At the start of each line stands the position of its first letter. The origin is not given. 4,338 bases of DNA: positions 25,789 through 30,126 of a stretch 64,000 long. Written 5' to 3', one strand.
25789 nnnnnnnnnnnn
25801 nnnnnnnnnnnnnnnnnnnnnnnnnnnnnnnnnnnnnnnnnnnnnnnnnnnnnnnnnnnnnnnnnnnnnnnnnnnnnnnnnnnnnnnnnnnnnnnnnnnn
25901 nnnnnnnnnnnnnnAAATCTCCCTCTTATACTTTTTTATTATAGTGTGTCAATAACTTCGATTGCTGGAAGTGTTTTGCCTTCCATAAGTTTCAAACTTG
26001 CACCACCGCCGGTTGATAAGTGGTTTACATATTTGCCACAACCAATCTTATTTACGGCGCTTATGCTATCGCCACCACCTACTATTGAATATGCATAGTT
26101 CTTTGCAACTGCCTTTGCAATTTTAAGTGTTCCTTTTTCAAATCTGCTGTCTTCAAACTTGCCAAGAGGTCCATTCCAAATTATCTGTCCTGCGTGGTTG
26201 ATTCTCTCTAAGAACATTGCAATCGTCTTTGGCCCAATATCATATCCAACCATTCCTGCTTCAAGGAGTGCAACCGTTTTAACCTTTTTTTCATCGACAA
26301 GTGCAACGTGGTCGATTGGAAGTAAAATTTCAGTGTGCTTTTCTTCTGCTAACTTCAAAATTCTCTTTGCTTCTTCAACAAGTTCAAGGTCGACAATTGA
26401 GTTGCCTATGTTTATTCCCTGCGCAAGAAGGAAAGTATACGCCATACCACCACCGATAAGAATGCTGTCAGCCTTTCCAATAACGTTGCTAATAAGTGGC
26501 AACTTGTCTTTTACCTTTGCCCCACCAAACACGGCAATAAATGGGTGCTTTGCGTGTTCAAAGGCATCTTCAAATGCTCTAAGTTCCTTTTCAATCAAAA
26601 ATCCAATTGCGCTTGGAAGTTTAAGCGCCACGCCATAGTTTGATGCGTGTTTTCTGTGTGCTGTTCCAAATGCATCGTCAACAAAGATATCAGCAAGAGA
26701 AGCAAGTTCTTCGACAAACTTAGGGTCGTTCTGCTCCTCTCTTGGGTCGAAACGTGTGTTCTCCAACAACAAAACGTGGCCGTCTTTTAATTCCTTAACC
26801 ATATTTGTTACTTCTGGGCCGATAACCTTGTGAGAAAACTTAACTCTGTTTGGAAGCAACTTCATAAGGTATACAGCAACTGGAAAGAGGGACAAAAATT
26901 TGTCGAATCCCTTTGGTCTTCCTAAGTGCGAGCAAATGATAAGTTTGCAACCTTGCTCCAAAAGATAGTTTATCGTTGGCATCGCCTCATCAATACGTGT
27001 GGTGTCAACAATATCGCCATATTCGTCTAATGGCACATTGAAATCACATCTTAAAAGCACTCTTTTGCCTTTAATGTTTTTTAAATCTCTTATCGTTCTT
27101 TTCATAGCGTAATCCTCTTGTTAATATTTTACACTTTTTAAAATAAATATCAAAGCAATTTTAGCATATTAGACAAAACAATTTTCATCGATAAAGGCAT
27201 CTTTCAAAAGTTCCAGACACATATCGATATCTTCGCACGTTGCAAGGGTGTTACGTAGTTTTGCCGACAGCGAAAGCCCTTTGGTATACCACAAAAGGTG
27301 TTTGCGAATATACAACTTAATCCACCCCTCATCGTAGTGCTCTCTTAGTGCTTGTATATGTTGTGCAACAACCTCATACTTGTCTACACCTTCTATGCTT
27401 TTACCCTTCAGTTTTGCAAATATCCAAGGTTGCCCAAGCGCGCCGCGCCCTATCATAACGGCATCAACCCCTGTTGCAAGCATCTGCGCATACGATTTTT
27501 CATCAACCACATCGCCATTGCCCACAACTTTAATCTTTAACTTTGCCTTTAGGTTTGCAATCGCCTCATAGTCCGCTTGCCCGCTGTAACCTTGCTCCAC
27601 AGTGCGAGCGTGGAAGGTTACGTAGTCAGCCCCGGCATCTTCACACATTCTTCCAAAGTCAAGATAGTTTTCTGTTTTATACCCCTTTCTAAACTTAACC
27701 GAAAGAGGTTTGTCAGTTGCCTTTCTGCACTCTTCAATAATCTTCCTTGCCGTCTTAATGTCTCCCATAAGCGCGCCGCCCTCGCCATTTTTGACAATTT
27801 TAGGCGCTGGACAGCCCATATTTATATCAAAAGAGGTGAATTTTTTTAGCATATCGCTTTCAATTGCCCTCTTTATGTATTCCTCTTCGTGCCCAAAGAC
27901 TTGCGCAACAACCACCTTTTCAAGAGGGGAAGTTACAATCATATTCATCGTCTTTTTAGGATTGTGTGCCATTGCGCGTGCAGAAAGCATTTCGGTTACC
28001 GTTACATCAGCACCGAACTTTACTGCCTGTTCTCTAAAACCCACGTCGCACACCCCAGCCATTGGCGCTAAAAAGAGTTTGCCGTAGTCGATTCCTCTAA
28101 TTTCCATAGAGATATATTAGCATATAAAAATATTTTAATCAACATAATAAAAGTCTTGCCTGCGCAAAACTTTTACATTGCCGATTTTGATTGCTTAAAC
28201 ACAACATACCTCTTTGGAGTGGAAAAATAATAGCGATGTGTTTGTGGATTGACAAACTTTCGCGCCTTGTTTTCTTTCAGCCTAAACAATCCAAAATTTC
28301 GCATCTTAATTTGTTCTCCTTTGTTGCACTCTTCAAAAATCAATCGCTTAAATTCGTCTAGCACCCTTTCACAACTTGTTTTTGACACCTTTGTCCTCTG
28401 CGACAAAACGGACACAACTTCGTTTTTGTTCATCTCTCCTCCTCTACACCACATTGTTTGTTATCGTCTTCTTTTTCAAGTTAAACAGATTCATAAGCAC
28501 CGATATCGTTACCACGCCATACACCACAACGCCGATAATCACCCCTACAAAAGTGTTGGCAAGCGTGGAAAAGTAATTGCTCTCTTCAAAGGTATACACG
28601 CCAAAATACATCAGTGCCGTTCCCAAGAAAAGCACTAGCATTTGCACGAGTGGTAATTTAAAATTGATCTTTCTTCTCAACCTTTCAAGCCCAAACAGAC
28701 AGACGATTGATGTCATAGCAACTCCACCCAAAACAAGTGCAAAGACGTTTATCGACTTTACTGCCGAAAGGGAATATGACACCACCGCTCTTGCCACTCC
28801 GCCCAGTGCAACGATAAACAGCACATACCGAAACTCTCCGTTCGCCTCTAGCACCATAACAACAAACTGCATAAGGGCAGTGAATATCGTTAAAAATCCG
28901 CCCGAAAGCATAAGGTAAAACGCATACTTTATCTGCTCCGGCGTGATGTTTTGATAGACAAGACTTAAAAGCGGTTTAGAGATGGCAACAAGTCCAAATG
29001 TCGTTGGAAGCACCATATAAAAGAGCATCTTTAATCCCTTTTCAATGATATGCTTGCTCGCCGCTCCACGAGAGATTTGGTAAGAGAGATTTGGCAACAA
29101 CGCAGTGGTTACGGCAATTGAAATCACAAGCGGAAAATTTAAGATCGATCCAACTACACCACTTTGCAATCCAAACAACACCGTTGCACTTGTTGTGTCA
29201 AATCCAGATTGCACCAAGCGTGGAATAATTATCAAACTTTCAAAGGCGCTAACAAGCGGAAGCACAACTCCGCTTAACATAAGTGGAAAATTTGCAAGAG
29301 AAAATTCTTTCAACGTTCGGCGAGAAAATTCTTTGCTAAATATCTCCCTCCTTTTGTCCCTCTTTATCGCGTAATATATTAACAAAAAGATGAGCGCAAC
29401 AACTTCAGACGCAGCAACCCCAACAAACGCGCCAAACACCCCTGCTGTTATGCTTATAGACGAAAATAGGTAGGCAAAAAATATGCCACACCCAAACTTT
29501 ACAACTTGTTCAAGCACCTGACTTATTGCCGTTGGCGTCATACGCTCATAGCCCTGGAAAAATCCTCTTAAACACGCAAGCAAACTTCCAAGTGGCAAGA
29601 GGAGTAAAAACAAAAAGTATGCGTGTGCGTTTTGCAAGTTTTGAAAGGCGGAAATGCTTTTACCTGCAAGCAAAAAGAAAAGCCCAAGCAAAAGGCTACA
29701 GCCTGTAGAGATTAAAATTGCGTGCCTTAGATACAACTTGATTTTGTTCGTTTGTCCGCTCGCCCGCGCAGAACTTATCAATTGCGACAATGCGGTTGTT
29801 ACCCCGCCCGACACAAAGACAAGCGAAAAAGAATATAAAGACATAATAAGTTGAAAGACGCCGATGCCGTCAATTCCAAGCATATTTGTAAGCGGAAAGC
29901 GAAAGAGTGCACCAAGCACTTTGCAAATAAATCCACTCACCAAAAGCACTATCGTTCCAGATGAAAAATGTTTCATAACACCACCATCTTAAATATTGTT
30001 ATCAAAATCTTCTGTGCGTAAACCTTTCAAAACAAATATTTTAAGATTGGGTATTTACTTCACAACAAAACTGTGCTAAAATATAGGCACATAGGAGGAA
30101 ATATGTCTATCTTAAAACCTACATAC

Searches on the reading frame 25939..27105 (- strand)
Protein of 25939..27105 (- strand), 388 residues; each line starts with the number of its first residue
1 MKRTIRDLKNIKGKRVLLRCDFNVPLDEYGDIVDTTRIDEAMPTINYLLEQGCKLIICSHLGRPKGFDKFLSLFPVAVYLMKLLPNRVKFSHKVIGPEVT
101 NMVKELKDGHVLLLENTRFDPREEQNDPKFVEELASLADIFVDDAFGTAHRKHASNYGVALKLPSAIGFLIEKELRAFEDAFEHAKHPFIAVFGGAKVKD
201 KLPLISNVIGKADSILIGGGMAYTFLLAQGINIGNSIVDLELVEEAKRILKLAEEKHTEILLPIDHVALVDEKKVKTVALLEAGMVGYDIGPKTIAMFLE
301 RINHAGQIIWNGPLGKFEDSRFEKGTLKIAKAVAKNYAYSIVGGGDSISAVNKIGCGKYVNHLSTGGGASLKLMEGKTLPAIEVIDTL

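Call 13: search_protein_families(library=pfam, proteins=[window:25939-27105:-], max_evalue=0.01)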
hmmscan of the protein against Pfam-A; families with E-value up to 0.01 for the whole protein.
window:25939-27105:- (388 aa): 1 family
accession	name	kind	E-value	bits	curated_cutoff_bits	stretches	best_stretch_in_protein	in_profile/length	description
PF00162.24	PGK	-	1e-143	479.4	27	1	6-377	2-379/379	Phosphoglycerate kinase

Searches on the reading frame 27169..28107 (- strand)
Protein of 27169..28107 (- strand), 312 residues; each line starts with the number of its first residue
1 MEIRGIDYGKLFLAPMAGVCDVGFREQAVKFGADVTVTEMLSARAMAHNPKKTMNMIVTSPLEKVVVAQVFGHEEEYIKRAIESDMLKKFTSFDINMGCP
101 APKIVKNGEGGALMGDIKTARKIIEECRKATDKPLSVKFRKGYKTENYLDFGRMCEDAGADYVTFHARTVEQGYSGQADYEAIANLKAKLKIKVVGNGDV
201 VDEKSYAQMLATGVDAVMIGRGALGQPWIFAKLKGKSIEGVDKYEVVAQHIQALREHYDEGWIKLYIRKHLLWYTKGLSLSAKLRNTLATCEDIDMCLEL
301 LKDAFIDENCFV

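Call 12: search_protein_families(library=pfam, proteins=[window:27169-28107:-], max_evalue=0.01)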
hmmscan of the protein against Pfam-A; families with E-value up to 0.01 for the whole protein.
window:27169-28107:- (312 aa): 3 families
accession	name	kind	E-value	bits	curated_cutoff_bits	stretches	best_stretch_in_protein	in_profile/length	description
PF01207.24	Dus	-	1e-70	238.8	20.4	1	13-306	2-307/311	Dihydrouridine synthase (Dus)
PF13378.12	MR_MLE_C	-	0.0018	18.5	29.4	1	105-219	25-125/219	Enolase C-terminal domain-like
PF00478.31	IMPDH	-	0.0061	16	25.6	1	157-223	114-176/345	IMP dehydrogenase / GMP reductase domain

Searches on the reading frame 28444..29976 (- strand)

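Call 12: search_protein_families(library=pfam, proteins=[window:28444-29976:-], max_evalue=0.01)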
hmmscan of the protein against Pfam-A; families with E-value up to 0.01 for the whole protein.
window:28444-29976:- (510 aa): 3 families
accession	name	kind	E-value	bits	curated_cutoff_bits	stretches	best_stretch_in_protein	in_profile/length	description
PF01943.22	Polysacc_synt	-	4.1e-27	95.7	28.2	1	7-298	4-271/274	Polysaccharide biosynthesis protein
PF01554.23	MatE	-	7.2e-08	32.7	24.9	1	30-157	20-152/161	MatE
PF03023.19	MurJ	-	2.9e-07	29.9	27.4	1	122-456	103-425/451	Lipid II flippase MurJ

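Call 37: search_protein_families(library=ncbifam, proteins=[window:28444-29976:-], max_evalue=0.001)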
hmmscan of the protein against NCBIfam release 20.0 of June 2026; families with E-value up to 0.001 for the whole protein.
window:28444-29976:- (510 aa): 3 families
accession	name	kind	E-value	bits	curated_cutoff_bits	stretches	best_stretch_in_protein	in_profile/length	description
TIGR02900.1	spore_V_B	equivalog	3.4e-59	200.9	372.3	1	4-488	1-487/488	stage V sporulation protein B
TIGR01695.1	murJ_mviN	equivalog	3.1e-08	32.8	235.55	1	122-496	129-499/506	murein biosynthesis integral membrane protein MurJ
TIGR00797.1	matE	subfamily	1.8e-05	23.8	147.4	1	46-389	35-369/396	MATE family efflux transporter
